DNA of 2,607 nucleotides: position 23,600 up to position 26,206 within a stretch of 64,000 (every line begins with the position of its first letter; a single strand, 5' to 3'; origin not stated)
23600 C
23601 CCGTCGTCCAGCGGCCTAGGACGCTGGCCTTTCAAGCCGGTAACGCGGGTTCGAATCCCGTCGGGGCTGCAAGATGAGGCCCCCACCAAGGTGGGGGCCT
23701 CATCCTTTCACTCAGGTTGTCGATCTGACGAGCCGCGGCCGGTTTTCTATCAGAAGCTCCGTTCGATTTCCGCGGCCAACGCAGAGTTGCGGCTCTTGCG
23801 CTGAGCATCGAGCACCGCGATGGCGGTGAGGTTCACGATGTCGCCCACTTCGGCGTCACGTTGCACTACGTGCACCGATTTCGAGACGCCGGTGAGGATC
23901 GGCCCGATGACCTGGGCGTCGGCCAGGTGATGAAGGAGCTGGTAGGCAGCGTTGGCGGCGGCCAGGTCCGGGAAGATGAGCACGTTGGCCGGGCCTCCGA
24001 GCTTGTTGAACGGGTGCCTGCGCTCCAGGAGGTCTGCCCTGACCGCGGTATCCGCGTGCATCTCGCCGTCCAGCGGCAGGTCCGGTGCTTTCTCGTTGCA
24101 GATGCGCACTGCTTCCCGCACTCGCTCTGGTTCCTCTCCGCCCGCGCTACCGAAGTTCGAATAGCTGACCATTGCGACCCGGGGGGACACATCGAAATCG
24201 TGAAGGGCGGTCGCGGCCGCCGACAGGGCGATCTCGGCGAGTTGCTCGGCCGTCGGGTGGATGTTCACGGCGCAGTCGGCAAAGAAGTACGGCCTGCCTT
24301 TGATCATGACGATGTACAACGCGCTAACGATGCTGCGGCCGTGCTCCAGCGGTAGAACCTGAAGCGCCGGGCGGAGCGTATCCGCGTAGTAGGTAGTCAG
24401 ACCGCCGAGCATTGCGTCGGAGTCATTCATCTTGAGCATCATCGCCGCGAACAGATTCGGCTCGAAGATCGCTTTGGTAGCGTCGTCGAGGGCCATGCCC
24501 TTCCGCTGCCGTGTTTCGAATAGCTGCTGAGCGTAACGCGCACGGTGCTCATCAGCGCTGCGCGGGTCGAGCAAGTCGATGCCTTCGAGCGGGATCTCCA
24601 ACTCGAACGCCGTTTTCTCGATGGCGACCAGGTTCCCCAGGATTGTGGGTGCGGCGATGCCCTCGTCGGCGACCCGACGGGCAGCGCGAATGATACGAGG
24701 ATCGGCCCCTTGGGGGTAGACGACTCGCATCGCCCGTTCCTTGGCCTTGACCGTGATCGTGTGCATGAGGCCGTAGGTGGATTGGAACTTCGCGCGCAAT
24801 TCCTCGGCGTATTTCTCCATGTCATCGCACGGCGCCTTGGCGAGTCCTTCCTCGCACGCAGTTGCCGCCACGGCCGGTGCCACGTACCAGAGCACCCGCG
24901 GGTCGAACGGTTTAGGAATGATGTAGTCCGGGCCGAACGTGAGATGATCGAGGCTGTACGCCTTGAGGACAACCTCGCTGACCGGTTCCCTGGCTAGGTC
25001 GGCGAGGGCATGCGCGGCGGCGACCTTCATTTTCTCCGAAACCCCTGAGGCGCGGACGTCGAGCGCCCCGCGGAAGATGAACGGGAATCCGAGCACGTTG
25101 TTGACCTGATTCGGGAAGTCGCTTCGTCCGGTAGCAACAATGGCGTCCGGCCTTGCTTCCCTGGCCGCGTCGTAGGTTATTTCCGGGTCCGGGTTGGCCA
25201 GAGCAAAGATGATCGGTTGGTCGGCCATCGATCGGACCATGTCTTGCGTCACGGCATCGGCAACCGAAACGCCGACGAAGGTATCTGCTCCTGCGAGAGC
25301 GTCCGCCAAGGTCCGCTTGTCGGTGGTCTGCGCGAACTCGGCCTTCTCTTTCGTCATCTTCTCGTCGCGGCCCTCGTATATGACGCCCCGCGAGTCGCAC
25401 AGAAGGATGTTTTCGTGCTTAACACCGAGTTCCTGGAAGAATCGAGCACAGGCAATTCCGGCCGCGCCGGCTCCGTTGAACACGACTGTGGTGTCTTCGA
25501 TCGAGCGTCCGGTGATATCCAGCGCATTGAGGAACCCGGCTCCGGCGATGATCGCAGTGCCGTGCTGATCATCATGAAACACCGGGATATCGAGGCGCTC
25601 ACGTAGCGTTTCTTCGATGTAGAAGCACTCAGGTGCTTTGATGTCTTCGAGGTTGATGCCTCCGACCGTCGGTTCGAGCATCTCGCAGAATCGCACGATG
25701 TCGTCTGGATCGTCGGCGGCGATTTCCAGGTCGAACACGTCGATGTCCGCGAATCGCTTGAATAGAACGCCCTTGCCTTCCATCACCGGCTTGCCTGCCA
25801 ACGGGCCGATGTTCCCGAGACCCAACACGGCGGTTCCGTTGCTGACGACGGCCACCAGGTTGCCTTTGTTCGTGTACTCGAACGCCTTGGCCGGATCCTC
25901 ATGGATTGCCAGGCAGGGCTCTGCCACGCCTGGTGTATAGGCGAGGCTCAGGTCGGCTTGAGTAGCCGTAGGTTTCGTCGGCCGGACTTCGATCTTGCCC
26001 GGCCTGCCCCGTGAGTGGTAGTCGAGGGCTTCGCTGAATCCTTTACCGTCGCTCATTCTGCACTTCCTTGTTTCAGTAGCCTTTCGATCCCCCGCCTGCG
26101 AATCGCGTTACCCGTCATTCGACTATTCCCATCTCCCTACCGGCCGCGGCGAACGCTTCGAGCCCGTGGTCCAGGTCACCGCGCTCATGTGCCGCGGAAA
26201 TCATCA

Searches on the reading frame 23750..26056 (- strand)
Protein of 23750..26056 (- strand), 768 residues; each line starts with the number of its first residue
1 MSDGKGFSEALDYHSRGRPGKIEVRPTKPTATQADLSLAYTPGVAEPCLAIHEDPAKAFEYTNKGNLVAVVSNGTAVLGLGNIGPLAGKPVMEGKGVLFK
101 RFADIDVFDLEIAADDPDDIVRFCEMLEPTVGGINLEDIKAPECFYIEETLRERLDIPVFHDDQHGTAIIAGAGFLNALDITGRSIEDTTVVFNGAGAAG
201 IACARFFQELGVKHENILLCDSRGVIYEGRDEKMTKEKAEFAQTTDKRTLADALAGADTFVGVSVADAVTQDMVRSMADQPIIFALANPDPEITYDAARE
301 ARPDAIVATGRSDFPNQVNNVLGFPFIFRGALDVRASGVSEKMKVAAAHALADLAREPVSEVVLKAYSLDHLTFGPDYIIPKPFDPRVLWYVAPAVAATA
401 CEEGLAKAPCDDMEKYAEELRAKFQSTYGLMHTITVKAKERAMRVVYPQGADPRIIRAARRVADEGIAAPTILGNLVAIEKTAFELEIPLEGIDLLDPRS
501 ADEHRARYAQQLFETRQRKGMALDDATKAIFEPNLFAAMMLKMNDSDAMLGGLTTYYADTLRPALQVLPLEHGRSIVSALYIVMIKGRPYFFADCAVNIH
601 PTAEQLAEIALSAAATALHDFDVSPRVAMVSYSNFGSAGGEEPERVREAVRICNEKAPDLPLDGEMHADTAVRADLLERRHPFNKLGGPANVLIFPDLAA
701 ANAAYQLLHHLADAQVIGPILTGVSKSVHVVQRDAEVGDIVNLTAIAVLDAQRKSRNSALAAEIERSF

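Call 24: search_protein_families(library=pfam, proteins=[window:23750-26056:-], max_evalue=0.00001)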
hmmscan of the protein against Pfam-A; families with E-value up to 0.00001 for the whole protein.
window:23750-26056:- (768 aa): 3 families
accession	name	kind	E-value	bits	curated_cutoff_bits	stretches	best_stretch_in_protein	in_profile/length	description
PF01515.24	PTA_PTB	-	1.2e-96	324.3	24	1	431-748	3-319/319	Phosphate acetyl/butaryl transferase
PF00390.24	malic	-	7.2e-28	98.1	23.1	1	20-152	2-182/182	Malic enzyme, N-terminal domain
PF03949.21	Malic_M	-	4.3e-22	79.1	23.5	1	166-357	3-227/258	Malic enzyme, NAD binding domain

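Call 56: list_cluster_members(proteins=[window:23753-26056:-, window:29376-29720:-, window:29777-30070:+, window:28396-29001:+, window:28435-29001:+, window:20256-21689:+, window:34630-36096:+, window:29052-29345:-, window:30101-30394:+, window:27305-28402:-])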
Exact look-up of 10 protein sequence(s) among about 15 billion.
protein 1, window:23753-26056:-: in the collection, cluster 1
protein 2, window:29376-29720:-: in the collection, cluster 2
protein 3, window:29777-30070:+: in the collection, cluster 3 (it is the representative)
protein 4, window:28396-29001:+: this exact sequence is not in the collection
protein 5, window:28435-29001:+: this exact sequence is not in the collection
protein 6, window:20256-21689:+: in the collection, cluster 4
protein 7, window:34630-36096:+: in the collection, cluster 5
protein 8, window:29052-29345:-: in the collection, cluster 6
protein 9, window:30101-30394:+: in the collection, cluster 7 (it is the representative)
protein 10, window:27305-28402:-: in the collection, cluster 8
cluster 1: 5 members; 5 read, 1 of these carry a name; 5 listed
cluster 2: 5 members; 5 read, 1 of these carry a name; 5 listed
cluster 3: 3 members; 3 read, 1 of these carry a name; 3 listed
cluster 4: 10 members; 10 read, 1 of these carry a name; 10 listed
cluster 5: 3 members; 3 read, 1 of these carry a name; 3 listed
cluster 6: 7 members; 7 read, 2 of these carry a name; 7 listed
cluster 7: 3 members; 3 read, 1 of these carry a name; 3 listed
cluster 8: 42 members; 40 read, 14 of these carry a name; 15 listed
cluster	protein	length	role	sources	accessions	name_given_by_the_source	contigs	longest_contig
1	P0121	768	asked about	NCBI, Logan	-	-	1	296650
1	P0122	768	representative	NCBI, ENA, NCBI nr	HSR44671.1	MAG TPA: NADP-dependent malic enzyme [Acidimicrobiia bacterium] | NADP-dependent malic enzyme [Acidimicrobiia bacterium]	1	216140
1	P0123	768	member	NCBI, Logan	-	-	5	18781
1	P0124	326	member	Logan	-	-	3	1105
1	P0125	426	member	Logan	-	-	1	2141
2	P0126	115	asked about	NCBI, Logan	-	-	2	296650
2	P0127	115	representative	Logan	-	-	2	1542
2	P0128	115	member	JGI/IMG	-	hypothetical protein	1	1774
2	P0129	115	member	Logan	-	-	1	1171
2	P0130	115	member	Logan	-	-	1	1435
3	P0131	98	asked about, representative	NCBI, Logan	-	-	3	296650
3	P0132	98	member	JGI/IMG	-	hypothetical protein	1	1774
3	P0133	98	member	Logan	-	-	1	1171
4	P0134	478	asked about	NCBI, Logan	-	-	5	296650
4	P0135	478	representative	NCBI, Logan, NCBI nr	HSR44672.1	MAG TPA: glutamate--tRNA ligase [Acidimicrobiia bacterium] | glutamate--tRNA ligase [Acidimicrobiia bacterium]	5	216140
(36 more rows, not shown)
